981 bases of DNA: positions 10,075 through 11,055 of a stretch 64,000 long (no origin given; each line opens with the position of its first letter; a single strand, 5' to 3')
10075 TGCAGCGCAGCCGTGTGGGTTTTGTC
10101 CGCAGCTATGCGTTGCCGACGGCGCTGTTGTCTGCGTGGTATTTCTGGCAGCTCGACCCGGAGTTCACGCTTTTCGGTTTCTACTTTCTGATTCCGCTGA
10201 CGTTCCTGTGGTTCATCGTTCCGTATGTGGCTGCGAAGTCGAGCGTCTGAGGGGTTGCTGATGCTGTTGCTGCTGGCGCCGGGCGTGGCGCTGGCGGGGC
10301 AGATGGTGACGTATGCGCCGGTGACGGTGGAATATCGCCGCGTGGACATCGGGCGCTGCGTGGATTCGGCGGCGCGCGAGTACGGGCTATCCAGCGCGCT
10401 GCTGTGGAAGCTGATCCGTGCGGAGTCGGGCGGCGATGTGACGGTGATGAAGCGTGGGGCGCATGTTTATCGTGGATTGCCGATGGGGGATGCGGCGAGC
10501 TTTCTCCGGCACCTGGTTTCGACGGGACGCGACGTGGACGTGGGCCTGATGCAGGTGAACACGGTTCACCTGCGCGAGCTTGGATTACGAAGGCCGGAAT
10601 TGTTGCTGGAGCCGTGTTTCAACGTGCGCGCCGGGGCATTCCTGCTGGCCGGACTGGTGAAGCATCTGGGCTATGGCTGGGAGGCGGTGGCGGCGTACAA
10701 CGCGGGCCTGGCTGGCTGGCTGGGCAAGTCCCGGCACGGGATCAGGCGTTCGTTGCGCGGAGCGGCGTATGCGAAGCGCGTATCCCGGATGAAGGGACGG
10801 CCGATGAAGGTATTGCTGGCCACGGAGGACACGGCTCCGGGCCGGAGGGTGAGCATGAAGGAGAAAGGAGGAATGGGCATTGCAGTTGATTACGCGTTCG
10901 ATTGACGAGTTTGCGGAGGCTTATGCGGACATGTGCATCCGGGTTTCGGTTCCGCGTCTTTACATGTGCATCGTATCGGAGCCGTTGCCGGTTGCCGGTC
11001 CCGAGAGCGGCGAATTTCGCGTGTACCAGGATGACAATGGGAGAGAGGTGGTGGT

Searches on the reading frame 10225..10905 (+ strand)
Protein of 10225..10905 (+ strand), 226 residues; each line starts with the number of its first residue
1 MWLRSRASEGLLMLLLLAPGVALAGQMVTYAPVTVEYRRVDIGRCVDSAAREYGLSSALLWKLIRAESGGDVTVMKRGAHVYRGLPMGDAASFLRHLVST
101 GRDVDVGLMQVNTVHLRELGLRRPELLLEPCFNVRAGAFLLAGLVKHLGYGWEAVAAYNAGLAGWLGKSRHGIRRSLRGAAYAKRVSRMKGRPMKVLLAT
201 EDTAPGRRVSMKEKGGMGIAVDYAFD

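Call 68: search_protein_families(library=ncbifam, proteins=[window:10225-10905:+], max_evalue=0.001)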
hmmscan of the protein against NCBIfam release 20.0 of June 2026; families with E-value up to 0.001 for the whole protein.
window:10225-10905:+ (226 aa): 3 families
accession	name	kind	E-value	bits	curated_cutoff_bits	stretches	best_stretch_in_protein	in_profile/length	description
NF011856.0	PRK15328.1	equivalog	3.3e-18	65.7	208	1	104-175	59-129/160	type III secretion system invasion protein IagB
NF047373.1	BB0259_flg_lyt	exception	3.5e-05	22.8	234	0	117-162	602-647/705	flagellar assembly lytic transglycosylase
NF010438.0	PRK13864.1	equivalog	3.7e-05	23.3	212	1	88-142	76-129/245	type IV secretion system lytic transglycosylase VirB1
